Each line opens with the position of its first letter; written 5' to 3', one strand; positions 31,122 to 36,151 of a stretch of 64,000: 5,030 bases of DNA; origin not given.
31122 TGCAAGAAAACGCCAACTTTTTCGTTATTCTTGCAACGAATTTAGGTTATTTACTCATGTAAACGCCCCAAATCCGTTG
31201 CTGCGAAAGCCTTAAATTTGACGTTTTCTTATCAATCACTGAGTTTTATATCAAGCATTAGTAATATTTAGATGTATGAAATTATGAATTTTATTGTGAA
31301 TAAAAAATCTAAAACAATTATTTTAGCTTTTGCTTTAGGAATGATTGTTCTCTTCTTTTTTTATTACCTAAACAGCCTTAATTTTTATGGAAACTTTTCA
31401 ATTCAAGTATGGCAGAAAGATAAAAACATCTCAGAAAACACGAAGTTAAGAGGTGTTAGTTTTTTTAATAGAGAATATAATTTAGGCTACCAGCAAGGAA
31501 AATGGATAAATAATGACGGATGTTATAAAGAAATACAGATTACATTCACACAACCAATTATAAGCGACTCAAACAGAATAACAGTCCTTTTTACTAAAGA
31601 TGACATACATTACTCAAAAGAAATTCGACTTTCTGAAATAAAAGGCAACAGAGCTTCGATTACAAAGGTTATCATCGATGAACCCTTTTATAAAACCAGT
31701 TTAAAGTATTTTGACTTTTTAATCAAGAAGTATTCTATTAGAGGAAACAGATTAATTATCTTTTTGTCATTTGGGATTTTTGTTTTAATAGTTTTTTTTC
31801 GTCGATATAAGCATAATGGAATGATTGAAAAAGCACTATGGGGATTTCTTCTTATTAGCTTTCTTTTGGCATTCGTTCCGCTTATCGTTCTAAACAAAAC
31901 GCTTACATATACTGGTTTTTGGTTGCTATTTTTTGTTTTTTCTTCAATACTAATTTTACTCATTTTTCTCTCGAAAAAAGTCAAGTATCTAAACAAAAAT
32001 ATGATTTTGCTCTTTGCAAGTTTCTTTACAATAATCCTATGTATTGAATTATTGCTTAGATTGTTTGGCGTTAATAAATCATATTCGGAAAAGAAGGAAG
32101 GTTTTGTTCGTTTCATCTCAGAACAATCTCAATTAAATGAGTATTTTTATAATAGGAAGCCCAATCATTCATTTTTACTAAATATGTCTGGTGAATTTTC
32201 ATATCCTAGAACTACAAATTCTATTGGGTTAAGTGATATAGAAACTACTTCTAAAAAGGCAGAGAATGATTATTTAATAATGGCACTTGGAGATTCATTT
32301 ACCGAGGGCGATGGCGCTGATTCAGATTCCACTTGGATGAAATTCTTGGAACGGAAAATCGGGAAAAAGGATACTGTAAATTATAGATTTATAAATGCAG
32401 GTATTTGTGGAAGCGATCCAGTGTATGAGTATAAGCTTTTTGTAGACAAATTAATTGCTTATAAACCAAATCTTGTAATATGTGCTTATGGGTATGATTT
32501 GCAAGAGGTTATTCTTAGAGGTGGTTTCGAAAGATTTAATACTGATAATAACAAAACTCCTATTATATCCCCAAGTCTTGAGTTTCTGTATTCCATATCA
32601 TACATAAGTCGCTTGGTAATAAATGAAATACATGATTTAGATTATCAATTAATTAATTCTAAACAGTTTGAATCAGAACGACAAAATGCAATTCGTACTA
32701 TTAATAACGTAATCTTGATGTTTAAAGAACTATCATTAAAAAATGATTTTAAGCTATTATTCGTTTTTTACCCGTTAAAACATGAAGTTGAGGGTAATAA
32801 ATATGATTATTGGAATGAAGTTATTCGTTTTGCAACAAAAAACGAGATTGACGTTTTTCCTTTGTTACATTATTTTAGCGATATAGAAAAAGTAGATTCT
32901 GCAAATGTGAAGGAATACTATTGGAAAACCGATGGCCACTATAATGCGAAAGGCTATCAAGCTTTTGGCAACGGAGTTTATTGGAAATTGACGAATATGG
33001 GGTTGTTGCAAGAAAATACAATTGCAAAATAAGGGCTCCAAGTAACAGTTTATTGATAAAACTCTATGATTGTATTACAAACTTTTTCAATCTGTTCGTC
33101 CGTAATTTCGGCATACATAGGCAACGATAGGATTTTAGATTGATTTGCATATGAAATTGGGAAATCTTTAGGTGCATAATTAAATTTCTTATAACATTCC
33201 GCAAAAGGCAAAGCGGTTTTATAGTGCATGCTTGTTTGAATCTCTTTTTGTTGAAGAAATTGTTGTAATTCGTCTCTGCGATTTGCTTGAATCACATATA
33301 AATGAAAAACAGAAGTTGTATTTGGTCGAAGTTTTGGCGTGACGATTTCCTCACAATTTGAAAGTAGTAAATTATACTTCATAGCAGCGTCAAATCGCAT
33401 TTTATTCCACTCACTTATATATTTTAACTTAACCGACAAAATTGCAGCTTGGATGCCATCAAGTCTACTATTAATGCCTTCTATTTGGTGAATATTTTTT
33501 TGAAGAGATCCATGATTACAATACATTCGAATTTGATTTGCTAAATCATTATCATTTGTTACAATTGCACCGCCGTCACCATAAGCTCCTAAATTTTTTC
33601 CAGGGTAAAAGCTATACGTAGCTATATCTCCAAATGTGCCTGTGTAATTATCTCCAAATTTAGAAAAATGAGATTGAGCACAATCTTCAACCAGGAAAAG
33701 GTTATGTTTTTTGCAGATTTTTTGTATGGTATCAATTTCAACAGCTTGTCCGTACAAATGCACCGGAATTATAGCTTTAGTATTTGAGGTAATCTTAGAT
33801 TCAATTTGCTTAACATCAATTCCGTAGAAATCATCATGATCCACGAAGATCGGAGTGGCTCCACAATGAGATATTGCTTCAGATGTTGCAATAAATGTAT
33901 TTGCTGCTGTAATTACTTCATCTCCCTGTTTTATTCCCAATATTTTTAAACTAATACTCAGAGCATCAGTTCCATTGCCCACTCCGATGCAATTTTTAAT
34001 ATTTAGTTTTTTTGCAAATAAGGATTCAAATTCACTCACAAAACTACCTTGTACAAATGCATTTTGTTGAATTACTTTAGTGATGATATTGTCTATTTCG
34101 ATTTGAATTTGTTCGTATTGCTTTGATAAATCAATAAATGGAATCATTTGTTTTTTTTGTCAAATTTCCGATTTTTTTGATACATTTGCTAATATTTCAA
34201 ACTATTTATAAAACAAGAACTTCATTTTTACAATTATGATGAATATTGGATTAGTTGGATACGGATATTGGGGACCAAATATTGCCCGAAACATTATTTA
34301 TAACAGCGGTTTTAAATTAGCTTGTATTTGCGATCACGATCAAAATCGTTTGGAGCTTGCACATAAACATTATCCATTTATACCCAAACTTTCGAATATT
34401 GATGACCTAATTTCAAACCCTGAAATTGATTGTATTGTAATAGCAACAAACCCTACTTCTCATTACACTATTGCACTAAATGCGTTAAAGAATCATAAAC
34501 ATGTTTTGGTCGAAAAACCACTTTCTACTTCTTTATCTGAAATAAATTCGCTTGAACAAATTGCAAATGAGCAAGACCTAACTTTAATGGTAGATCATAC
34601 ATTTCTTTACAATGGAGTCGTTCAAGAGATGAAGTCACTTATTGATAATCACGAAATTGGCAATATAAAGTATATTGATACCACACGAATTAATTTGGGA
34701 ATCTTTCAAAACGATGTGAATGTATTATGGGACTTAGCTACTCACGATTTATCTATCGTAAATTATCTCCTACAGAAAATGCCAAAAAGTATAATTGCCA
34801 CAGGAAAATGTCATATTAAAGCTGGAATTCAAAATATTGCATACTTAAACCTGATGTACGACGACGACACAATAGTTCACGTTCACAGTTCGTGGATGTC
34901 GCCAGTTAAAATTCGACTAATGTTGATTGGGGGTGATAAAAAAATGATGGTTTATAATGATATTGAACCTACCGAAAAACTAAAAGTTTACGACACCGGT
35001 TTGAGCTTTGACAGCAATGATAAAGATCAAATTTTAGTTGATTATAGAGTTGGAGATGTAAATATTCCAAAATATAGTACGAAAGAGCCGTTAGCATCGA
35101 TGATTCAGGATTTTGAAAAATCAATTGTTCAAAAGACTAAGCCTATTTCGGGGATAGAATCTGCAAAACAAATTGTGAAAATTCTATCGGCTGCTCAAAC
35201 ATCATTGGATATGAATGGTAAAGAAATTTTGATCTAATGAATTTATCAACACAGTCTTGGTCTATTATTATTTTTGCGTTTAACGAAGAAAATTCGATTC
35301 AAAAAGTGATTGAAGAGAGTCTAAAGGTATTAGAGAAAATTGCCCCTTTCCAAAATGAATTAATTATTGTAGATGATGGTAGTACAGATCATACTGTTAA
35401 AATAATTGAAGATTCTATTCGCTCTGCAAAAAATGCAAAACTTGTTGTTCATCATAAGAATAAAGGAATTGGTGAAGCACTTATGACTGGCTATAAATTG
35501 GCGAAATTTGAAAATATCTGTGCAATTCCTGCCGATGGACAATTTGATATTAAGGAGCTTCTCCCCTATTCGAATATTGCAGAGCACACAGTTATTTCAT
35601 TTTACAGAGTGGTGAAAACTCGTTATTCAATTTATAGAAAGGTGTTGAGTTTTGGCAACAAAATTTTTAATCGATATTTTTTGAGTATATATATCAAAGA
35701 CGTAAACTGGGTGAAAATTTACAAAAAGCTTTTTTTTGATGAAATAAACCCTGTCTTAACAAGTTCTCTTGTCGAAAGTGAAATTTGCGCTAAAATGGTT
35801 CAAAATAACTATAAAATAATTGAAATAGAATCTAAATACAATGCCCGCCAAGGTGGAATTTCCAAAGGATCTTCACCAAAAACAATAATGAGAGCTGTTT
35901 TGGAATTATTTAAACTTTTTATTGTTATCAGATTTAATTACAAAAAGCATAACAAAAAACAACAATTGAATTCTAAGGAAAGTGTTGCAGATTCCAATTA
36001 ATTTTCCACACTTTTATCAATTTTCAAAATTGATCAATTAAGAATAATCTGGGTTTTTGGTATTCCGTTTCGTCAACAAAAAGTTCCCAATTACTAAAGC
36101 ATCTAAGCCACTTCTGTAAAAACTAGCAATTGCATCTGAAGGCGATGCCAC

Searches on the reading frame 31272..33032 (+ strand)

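Call 6: search_protein_families(library=pfam, proteins=[window:31272-33032:+], max_evalue=0.001)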
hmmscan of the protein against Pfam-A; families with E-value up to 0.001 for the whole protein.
window:31272-33032:+ (586 aa): 2 families
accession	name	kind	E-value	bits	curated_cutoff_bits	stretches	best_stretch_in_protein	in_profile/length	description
PF13472.12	Lipase_GDSL_2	-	4.7e-08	34.2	32.9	1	338-407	1-71/178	GDSL-like Lipase/Acylhydrolase family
PF04103.21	CD20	-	0.00027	21.4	27.9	1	195-306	12-126/156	CD20-like family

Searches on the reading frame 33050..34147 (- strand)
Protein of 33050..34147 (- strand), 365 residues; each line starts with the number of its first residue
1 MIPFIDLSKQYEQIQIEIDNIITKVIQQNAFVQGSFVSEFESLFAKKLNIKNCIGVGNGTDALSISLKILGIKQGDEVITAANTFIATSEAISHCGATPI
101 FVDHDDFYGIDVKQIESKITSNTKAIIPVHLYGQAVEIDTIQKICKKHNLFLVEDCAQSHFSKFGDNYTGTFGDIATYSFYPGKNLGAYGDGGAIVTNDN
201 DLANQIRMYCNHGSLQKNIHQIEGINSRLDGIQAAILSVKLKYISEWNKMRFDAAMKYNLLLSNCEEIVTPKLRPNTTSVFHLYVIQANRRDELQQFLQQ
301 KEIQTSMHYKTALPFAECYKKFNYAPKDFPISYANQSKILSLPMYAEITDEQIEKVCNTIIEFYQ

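Call 6: search_protein_families(library=pfam, proteins=[window:33050-34147:-], max_evalue=0.001)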
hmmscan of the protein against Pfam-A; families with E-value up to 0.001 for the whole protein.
window:33050-34147:- (365 aa): 3 families
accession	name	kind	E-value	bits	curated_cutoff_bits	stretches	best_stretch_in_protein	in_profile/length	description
PF01041.23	DegT_DnrJ_EryC1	-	7.4e-109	364.7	19.8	1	14-360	3-359/360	DegT/DnrJ/EryC1/StrS aminotransferase family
PF00155.27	Aminotran_1_2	-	6.3e-13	49.1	19.7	1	37-302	44-327/361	Aminotransferase class I and II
PF00266.25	Aminotran_5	-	2.9e-05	23.7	21.5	1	45-162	53-182/371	Aminotransferase class-V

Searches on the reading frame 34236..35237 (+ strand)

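Call 7: search_protein_families(library=pfam, proteins=[window:34236-35237:+], max_evalue=0.001)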
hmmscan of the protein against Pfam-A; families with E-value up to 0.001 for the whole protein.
window:34236-35237:+ (333 aa): 4 families
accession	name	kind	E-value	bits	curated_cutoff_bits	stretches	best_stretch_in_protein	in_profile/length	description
PF01408.29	GFO_IDH_MocA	-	3.2e-27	96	24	1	2-121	1-120/120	Oxidoreductase family, NAD-binding Rossmann fold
PF22725.1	GFO_IDH_MocA_C3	-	8.6e-11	42.4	27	1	129-232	1-118/124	GFO/IDH/MocA C-terminal domain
PF03447.22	NAD_binding_3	-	0.00027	22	24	1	25-115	21-111/116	Homoserine dehydrogenase, NAD binding domain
PF02894.22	GFO_IDH_MocA_C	-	0.00074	19.8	22.9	0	133-322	1-208/218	Oxidoreductase family, C-terminal alpha/beta domain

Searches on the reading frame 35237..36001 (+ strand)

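Call 7: search_protein_families(library=pfam, proteins=[window:35237-36001:+], max_evalue=0.001)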
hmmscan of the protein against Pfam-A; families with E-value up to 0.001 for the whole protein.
window:35237-36001:+ (254 aa): 1 family
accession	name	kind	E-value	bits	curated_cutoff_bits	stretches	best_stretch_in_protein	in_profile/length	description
PF00535.33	Glycos_transf_2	-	2.5e-17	63.8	23.3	1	9-117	1-105/168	Glycosyl transferase family 2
